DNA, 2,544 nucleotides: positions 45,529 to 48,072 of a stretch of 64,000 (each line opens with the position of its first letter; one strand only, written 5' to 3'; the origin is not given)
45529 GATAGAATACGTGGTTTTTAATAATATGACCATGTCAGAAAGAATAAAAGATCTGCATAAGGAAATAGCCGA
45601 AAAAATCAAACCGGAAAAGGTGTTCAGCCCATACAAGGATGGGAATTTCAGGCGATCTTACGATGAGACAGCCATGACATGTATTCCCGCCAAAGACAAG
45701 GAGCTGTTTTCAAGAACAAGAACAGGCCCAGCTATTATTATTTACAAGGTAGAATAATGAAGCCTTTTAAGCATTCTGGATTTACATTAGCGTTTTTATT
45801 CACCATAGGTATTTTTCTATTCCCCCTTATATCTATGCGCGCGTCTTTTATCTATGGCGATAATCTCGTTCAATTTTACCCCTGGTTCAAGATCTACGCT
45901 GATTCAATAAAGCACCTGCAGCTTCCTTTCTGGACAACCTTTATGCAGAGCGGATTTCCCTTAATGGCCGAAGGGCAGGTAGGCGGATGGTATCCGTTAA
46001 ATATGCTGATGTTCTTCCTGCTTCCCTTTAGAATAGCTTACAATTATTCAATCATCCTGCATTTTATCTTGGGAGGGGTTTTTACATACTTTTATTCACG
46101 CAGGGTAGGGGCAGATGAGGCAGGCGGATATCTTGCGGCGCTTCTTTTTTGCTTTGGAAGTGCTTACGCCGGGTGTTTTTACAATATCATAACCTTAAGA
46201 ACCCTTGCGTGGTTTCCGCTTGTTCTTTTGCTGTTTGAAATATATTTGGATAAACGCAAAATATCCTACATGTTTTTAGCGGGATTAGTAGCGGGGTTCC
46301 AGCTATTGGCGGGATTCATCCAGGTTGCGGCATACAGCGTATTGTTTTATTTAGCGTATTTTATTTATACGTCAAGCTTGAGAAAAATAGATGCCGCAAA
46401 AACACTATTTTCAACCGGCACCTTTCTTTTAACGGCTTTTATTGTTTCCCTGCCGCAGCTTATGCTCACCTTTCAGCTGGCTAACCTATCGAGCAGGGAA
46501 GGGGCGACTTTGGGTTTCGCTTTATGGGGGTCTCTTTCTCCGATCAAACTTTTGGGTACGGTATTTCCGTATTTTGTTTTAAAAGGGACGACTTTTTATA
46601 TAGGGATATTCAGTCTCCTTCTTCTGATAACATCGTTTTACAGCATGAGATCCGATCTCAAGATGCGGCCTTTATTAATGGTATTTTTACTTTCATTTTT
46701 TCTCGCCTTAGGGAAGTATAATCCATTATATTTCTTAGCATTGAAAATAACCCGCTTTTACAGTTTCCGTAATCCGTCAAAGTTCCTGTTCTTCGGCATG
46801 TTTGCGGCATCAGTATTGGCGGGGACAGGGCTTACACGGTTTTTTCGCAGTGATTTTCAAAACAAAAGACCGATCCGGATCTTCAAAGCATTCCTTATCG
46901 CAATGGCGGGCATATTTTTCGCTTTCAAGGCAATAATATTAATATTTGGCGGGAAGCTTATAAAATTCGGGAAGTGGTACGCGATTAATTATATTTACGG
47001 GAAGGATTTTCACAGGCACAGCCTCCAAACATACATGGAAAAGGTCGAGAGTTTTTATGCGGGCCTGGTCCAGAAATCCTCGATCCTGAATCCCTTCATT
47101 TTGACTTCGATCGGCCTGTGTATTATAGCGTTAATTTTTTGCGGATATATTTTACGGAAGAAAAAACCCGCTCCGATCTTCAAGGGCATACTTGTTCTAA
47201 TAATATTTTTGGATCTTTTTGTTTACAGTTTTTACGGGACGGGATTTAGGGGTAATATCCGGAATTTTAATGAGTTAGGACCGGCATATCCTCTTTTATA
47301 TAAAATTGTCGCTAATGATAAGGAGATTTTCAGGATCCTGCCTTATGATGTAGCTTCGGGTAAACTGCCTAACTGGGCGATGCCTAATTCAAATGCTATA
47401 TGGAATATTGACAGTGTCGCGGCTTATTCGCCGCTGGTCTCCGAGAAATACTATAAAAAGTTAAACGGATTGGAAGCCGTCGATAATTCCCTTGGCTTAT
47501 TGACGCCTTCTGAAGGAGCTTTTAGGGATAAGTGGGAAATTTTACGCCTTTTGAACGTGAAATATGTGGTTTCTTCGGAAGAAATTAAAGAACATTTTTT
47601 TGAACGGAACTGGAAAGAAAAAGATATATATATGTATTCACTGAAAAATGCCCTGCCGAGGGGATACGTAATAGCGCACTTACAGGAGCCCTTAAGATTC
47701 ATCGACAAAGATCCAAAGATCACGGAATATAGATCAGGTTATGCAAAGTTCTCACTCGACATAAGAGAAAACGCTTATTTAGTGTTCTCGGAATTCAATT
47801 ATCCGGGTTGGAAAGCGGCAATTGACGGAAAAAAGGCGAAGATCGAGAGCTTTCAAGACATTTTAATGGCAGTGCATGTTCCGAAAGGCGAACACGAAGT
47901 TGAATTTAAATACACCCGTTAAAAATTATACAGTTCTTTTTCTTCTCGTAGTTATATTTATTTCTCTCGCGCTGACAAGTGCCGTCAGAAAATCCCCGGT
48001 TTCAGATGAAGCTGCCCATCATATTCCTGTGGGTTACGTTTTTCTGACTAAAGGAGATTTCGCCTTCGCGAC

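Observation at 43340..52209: Lipid-linked, GT-C-rich glycosylation system: two ArnC/DPM1-like GT2 plus four GT-C transferases, with no Wzx/Wzy/WaaL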

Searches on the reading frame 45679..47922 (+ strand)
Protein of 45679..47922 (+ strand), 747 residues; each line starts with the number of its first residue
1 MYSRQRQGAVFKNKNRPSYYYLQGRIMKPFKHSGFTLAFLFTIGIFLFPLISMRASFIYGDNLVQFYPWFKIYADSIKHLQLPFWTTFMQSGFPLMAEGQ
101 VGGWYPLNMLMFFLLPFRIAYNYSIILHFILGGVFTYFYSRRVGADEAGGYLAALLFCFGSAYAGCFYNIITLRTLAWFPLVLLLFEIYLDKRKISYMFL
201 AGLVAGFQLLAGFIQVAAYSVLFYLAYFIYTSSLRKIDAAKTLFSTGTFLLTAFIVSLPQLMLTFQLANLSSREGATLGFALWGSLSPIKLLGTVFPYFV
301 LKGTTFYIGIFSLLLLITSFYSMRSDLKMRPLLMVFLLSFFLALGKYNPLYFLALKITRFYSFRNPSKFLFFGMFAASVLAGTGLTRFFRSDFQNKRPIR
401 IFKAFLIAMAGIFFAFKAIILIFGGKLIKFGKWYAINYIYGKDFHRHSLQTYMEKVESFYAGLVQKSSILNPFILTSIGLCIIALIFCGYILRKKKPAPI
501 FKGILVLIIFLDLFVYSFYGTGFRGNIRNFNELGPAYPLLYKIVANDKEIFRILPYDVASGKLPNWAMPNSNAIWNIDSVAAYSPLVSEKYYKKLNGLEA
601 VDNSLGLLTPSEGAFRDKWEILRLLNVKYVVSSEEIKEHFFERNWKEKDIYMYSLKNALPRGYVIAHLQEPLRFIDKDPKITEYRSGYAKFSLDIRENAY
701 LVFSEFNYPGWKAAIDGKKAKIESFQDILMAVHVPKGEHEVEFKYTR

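Call 4: search_protein_families(library=pfam, proteins=[window:45679-47922:+], max_evalue=0.01)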
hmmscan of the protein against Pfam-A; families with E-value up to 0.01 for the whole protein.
window:45679-47922:+ (747 aa): 1 family
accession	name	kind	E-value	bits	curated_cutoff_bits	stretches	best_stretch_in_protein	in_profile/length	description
PF09586.16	YfhO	-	1.2e-10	40.9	28.5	1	677-746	754-824/835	Bacterial membrane protein YfhO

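Call 6: search_protein_families(library=ncbifam, proteins=[window:45679-47922:+], max_evalue=0.01)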
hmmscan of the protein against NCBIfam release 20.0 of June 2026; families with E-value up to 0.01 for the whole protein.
window:45679-47922:+ (747 aa): 0 families

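Call 10: search_solved_structures(query=window:45757-47922:+, max_evalue=1, show_alignments=1)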
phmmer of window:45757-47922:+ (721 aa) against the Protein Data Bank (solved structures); distinct sequences matched with E-value up to 1: 0.

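Call 14: find_encoding_contigs(protein=window:45679-47922:+, flank=10000, max_places=6)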
Protein window:45679-47922:+ (747 aa): no gene with exactly this product is on record in the collection.

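Call 15: find_encoding_contigs(protein=window:45757-47922:+, flank=10000, max_places=6)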
Protein window:45757-47922:+ (721 aa): 8 contigs read that carry it; 2 places shown.
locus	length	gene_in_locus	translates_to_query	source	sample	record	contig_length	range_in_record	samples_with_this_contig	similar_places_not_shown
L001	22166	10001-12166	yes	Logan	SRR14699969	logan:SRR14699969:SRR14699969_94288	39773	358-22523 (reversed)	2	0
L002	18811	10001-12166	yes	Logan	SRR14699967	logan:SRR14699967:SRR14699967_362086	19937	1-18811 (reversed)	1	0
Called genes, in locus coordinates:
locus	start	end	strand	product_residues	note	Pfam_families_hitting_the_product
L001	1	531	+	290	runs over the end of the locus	PF01073:3Beta_HSD, PF01370:Epimerase, PF02719:Polysacc_synt_2, PF04321:RmlD_sub_bind, PF16363:GDP_Man_Dehyd, PF07993:NAD_binding_4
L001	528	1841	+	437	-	PF02737:3HCDH_N (faint), PF03446:NAD_binding_2, PF03721:UDPG_MGDP_dh_N, PF00984:UDPG_MGDP_dh, PF03720:UDPG_MGDP_dh_C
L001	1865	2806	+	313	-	PF01073:3Beta_HSD, PF01370:Epimerase, PF02719:Polysacc_synt_2, PF04321:RmlD_sub_bind, PF05368:NmrA (faint), PF13460:NAD_binding_10, PF16363:GDP_Man_Dehyd, PF07993:NAD_binding_4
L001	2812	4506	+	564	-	PF02543:Carbam_trans_N, PF16861:Carbam_trans_C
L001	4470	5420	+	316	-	PF01073:3Beta_HSD, PF01370:Epimerase, PF02719:Polysacc_synt_2 (faint), PF04321:RmlD_sub_bind, PF07993:NAD_binding_4 (faint), PF16363:GDP_Man_Dehyd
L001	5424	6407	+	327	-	PF01370:Epimerase, PF04321:RmlD_sub_bind (weak), PF16363:GDP_Man_Dehyd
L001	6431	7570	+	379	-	PF01041:DegT_DnrJ_EryC1, PF01053:Cys_Met_Meta_PP (weak), PF01212:Beta_elim_lyase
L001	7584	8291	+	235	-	PF00535:Glycos_transf_2, PF10111:Glyco_tranf_2_2, PF13641:Glyco_tranf_2_3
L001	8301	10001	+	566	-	PF02366:PMT, PF13231:PMT_2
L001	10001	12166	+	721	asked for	PF09586:YfhO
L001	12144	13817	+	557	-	PF02366:PMT, PF13231:PMT_2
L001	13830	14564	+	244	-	PF00535:Glycos_transf_2, PF10111:Glyco_tranf_2_2 (weak), PF13641:Glyco_tranf_2_3 (weak)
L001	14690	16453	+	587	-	PF02366:PMT, PF13231:PMT_2, PF26626:DUF8201 (weak)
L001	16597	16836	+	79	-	PF12728:HTH_17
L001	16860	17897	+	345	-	PF01073:3Beta_HSD, PF01370:Epimerase, PF02719:Polysacc_synt_2, PF04321:RmlD_sub_bind, PF05368:NmrA, PF08659:KR (faint), PF16363:GDP_Man_Dehyd, PF13460:NAD_binding_10, +1 more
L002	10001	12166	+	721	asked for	PF09586:YfhO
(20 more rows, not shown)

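Call 17: find_homologous_proteins(query=window:45757-47922:+, max_evalue=0.00001)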
Query window:45757-47922:+ (721 aa): 291 proteins with E <= 0.00001 among 8000 candidates; the best 120 are listed.
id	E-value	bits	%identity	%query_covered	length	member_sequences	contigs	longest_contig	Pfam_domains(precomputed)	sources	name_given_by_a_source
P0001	0.0e+0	1613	100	100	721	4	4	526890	PF09586.17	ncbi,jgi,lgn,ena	-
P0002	5.2e-258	877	55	99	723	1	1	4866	PF09586.17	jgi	jgi:hypothetical protein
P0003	8.2e-255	866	55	99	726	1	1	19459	PF09586.17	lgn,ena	-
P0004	2.7e-254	864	54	99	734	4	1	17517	PF09586.17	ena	-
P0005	5.7e-250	850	55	99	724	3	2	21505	-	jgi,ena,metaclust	metaclust:\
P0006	1.2e-247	842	54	99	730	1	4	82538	PF09586.17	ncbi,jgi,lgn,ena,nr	ncbi:MAG: YfhO family protein [Candidatus Omnitrophica bacterium]|nr:YfhO family protein [Candidatus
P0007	7.4e-243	827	53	99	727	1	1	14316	PF09586.17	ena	-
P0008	1.2e-238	813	53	99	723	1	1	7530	-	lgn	-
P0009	1.6e-235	802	50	99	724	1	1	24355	PF09586.17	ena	-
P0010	1.1e-230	786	51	99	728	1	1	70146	PF09586.17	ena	-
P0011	3.5e-230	785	49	98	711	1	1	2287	PF09586.17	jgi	-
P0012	5.9e-230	784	52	100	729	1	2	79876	PF09586.17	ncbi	-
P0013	2.4e-227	775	50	97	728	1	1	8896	PF09586.17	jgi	jgi:hypothetical protein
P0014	1.4e-224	766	50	99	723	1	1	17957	-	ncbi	ncbi:MAG: hypothetical protein ABIA77_01640 [Candidatus Omnitrophota bacterium]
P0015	2.5e-219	749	50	100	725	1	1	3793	PF09586.17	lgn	-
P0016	2.9e-219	749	50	99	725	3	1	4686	PF09586.17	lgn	-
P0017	3.7e-219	748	50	99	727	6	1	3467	PF09586.17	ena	-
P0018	7.2e-219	747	50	99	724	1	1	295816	PF09586.17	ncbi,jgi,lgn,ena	-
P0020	1.0e-217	744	50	100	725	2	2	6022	PF09586.17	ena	-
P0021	1.5e-217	743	49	99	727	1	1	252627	PF09586.17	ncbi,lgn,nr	ncbi:MAG: YfhO family protein [Candidatus Omnitrophota bacterium]|nr:YfhO family protein [Candidatus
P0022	7.7e-217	741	47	97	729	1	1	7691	PF09586.17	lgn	-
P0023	1.3e-216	740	49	99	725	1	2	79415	PF09586.17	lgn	-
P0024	1.8e-216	739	49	96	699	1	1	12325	PF09586.17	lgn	-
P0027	5.1e-215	735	49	99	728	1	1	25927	PF09586.17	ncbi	ncbi:YfhO family protein [Candidatus Omnitrophota bacterium]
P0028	5.1e-215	735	49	99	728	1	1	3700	PF09586.17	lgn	-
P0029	3.0e-214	732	48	99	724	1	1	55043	PF09586.17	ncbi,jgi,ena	ncbi:MAG: hypothetical protein WC546_02405 [Candidatus Omnitrophota bacterium]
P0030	3.2e-214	732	48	100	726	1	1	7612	PF09586.17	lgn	-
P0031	3.5e-214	732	50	97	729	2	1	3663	PF09586.17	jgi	jgi:hypothetical protein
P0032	6.6e-214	731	49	99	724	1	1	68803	PF09586.17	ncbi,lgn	-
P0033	1.7e-213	730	48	96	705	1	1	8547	PF09586.17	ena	-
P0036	5.0e-213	728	49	99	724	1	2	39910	PF09586.17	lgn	-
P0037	2.9e-212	726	47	99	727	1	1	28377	PF09586.17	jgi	jgi:hypothetical protein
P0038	3.3e-212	725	48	100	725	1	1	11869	PF09586.17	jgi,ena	-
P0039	3.6e-212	725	48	99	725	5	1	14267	PF09586.17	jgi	-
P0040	3.9e-212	725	48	99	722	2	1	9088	PF09586.17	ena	-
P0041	9.4e-212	724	48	99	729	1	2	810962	PF09586.17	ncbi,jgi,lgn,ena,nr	ncbi:MAG: YfhO family protein [Candidatus Omnitrophica bacterium]|jgi:hypothetical protein|nr:YfhO f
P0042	2.0e-211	723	48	99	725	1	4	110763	PF09586.17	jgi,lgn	-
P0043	3.5e-211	722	47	99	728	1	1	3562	PF09586.17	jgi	-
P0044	5.1e-211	721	47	99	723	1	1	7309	PF09586.17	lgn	-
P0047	1.4e-210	720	48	98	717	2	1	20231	PF09586.17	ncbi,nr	ncbi:MAG: hypothetical protein RAP41_07125 [Candidatus Orphnella occulta]|nr:hypothetical protein [C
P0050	7.3e-210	718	47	99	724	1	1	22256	PF09586.17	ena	-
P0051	1.6e-209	716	47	99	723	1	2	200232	PF09586.17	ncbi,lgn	ncbi:MAG: YfhO family protein [Candidatus Omnitrophota bacterium]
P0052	5.0e-209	715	47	99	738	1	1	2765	PF09586.17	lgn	-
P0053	6.0e-209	715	48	99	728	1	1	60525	PF09586.17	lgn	-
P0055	1.4e-208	713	47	99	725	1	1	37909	PF09586.17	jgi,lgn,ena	-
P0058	8.7e-208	711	47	99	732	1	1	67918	PF09586.17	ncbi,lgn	-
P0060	2.0e-207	710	47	96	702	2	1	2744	PF09586.17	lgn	-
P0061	2.8e-207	709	47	99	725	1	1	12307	PF09586.17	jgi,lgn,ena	-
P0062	2.5e-206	706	47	100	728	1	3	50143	PF09586.17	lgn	-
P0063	2.6e-206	706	47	99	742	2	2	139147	PF09586.17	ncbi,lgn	-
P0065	7.6e-206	704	47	99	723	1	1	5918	PF09586.17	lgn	-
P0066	1.2e-205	704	46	96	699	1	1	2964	PF09586.17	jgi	jgi:hypothetical protein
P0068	2.2e-205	703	47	99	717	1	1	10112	PF09586.17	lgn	-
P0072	1.1e-204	700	48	96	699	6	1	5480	PF09586.17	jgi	jgi:hypothetical protein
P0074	2.4e-204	699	48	100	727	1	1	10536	PF09586.17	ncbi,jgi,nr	ncbi:MAG: YfhO family protein [Candidatus Omnitrophica bacterium]|nr:YfhO family protein [Candidatus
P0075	3.2e-204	699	46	99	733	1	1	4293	PF09586.17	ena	-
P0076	3.8e-204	699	47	99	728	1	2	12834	PF09586.17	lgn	-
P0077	5.2e-204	698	46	99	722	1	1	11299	PF09586.17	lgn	-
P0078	5.8e-204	698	47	99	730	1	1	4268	PF09586.17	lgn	-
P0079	9.4e-204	697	46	100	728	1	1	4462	PF09586.17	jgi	-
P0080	1.7e-203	697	46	99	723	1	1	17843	PF09586.17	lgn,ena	-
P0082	5.1e-203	695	45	99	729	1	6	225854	PF09586.17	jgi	-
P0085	1.5e-201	690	47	99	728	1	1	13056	PF09586.17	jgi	-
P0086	4.1e-201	689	47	97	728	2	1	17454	PF09586.17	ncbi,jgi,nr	ncbi:MAG: YfhO family protein [Candidatus Omnitrophica bacterium]|nr:YfhO family protein [Candidatus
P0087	5.4e-201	688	46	99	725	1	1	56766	PF09586.17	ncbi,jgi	jgi:hypothetical protein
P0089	1.6e-200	687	46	99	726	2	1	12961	PF09586.17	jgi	jgi:hypothetical protein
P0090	2.0e-200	686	46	99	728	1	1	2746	PF09586.17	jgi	jgi:hypothetical protein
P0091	2.8e-200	686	46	99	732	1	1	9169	PF09586.17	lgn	-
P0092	4.9e-200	685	47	99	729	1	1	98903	PF09586.17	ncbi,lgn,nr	ncbi:MAG: YfhO family protein [Candidatus Omnitrophota bacterium]|nr:YfhO family protein [Candidatus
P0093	5.5e-200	685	45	98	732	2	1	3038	PF09586.17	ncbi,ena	-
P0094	5.5e-200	685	45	99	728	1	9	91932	PF09586.17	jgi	-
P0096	3.4e-199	682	47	98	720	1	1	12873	PF09586.17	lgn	-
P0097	1.4e-198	680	46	100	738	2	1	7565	PF09586.17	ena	-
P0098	3.9e-198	679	45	99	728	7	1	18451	PF09586.17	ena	-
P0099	9.3e-198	678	46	99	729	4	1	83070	PF09586.17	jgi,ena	-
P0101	1.9e-197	677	44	99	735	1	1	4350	PF09586.17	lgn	-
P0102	2.2e-197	676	46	99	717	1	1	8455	PF09586.17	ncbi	-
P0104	5.5e-197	675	46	100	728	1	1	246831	-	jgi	jgi:hypothetical protein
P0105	7.1e-197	675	48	99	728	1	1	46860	PF09586.17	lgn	-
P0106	2.1e-196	673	45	99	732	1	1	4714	PF09586.17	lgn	-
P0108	9.1e-196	671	45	99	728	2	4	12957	PF09586.17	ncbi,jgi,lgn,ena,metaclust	metaclust:\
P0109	1.0e-195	671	47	99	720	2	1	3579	PF09586.17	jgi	-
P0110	7.8e-195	668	45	99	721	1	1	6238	PF09586.17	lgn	-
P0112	1.3e-194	667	46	96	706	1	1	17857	PF09586.17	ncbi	-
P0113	2.4e-194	666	46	99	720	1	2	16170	PF09586.17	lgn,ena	-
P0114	5.2e-193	662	46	99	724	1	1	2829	PF09586.17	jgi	jgi:hypothetical protein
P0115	7.6e-193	661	45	99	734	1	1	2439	PF09586.17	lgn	-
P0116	8.5e-193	661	46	97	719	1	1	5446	PF09586.17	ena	-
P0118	9.3e-192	658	44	99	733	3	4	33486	PF09586.17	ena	-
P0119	4.8e-191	655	45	100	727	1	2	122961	PF09586.17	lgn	-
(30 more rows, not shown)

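Call 21: find_encoding_contigs(protein=P0041, flank=10000, max_places=1)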
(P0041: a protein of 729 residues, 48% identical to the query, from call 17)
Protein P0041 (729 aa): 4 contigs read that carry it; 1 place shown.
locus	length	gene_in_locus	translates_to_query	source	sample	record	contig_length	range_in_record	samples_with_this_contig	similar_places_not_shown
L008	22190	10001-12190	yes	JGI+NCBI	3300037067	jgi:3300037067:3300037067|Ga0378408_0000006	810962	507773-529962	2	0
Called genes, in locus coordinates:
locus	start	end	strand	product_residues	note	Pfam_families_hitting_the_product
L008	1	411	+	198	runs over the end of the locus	-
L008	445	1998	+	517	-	PF02310:B12-binding, PF04055:Radical_SAM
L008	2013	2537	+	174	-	-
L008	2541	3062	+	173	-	-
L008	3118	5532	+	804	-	PF09586:YfhO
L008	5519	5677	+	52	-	-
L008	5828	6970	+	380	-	PF00070:Pyr_redox (faint), PF01266:DAO, PF01494:FAD_binding_3 (faint), PF06039:Mqo (faint), PF07992:Pyr_redox_2 (faint), PF13450:NAD_binding_8 (weak)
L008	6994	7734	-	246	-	PF13641:Glyco_tranf_2_3 (weak), PF00535:Glycos_transf_2, PF10111:Glyco_tranf_2_2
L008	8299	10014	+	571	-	PF02366:PMT (weak), PF13231:PMT_2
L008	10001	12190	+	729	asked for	PF09586:YfhO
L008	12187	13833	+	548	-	PF02366:PMT, PF13231:PMT_2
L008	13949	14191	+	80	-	PF12728:HTH_17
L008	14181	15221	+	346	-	PF03102:NeuB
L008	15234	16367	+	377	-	PF02350:Epimerase_2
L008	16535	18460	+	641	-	PF04464:Glyphos_transf (weak)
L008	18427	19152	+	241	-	PF02348:CTP_transf_3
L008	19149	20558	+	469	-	PF02310:B12-binding, PF04055:Radical_SAM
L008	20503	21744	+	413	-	-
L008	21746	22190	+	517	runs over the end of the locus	PF01943:Polysacc_synt, PF13440:Polysacc_synt_3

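Call 22: find_encoding_contigs(protein=P0021, flank=10000, max_places=1)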
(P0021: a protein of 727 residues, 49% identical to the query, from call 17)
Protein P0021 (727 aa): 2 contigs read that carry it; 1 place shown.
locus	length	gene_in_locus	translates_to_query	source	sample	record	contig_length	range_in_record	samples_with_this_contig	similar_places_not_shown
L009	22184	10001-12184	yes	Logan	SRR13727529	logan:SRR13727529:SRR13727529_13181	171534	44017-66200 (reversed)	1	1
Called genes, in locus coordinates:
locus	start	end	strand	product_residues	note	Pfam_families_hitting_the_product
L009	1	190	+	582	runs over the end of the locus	PF13231:PMT_2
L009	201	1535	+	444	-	PF02310:B12-binding, PF04055:Radical_SAM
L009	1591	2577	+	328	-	PF01370:Epimerase, PF04321:RmlD_sub_bind (weak), PF16363:GDP_Man_Dehyd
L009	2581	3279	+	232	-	PF00535:Glycos_transf_2, PF13641:Glyco_tranf_2_3 (weak)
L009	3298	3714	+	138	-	-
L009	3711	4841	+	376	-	PF01041:DegT_DnrJ_EryC1, PF00155:Aminotran_1_2 (weak), PF00266:Aminotran_5 (weak), PF01212:Beta_elim_lyase (weak)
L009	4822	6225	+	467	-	PF26314:MptA_B_family, PF09594:GT87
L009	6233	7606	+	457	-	PF02366:PMT, PF13231:PMT_2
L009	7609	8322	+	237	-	PF00535:Glycos_transf_2, PF10111:Glyco_tranf_2_2 (weak)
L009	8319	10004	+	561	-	PF02366:PMT, PF13231:PMT_2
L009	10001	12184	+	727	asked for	PF09586:YfhO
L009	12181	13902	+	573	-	PF02366:PMT, PF03901:Glyco_transf_22 (faint), PF13231:PMT_2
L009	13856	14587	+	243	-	PF00535:Glycos_transf_2, PF10111:Glyco_tranf_2_2, PF13641:Glyco_tranf_2_3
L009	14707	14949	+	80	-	PF12728:HTH_17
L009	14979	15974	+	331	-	PF04321:RmlD_sub_bind, PF01073:3Beta_HSD, PF01370:Epimerase, PF02719:Polysacc_synt_2, PF07993:NAD_binding_4 (faint), PF13460:NAD_binding_10, PF16363:GDP_Man_Dehyd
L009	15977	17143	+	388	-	PF00155:Aminotran_1_2 (weak), PF01041:DegT_DnrJ_EryC1, PF01212:Beta_elim_lyase (weak), PF01053:Cys_Met_Meta_PP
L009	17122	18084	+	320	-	PF00248:Aldo_ket_red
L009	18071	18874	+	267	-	PF00106:adh_short, PF01370:Epimerase (faint), PF08659:KR, PF13561:adh_short_C2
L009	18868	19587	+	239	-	PF02348:CTP_transf_3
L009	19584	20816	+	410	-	PF01261:AP_endonuc_2, PF00583:Acetyltransf_1 (weak), PF13302:Acetyltransf_3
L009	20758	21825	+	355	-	PF03102:NeuB, PF08666:SAF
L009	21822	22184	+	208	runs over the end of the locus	PF00117:GATase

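Call 23: find_encoding_contigs(protein=P0104, flank=10000, max_places=1)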
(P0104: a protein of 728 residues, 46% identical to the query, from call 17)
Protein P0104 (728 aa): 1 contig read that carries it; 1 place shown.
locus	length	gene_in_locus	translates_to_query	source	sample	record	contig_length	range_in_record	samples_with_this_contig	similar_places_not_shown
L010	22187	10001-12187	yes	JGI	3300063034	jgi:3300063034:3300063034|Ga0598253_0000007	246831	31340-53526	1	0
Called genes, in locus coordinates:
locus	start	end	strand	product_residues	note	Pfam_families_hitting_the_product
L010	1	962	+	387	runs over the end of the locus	PF13173:AAA_14, PF13635:DUF4143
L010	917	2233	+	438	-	PF02366:PMT, PF13231:PMT_2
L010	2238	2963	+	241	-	PF00535:Glycos_transf_2, PF13641:Glyco_tranf_2_3 (weak)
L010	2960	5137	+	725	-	PF01073:3Beta_HSD, PF01370:Epimerase, PF02719:Polysacc_synt_2, PF04321:RmlD_sub_bind, PF13460:NAD_binding_10, PF16363:GDP_Man_Dehyd, PF01041:DegT_DnrJ_EryC1, PF00155:Aminotran_1_2, +2 more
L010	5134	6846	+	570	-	PF02366:PMT, PF13231:PMT_2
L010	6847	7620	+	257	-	PF00535:Glycos_transf_2, PF10111:Glyco_tranf_2_2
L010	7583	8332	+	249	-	PF13302:Acetyltransf_3 (weak), PF00583:Acetyltransf_1, PF13673:Acetyltransf_10, PF13508:Acetyltransf_7, PF08445:FR47 (weak)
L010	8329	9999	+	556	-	PF02366:PMT (weak), PF13231:PMT_2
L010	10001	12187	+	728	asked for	-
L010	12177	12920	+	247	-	PF00535:Glycos_transf_2, PF10111:Glyco_tranf_2_2, PF13641:Glyco_tranf_2_3 (weak)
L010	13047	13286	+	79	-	PF12728:HTH_17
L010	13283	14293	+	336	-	PF01073:3Beta_HSD, PF01370:Epimerase, PF02719:Polysacc_synt_2, PF04321:RmlD_sub_bind, PF05368:NmrA (faint), PF16363:GDP_Man_Dehyd, PF07993:NAD_binding_4 (faint), PF13460:NAD_binding_10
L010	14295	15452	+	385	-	PF01041:DegT_DnrJ_EryC1, PF00155:Aminotran_1_2 (weak), PF01212:Beta_elim_lyase (weak), PF01053:Cys_Met_Meta_PP (weak)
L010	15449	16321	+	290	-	PF00248:Aldo_ket_red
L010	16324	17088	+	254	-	PF02348:CTP_transf_3, PF12804:NTP_transf_3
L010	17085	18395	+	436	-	PF00202:Aminotran_3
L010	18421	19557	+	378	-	-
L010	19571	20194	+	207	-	PF00117:GATase, PF01174:SNO (faint), PF07722:Peptidase_C26 (faint)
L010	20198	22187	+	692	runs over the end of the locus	PF02310:B12-binding, PF04055:Radical_SAM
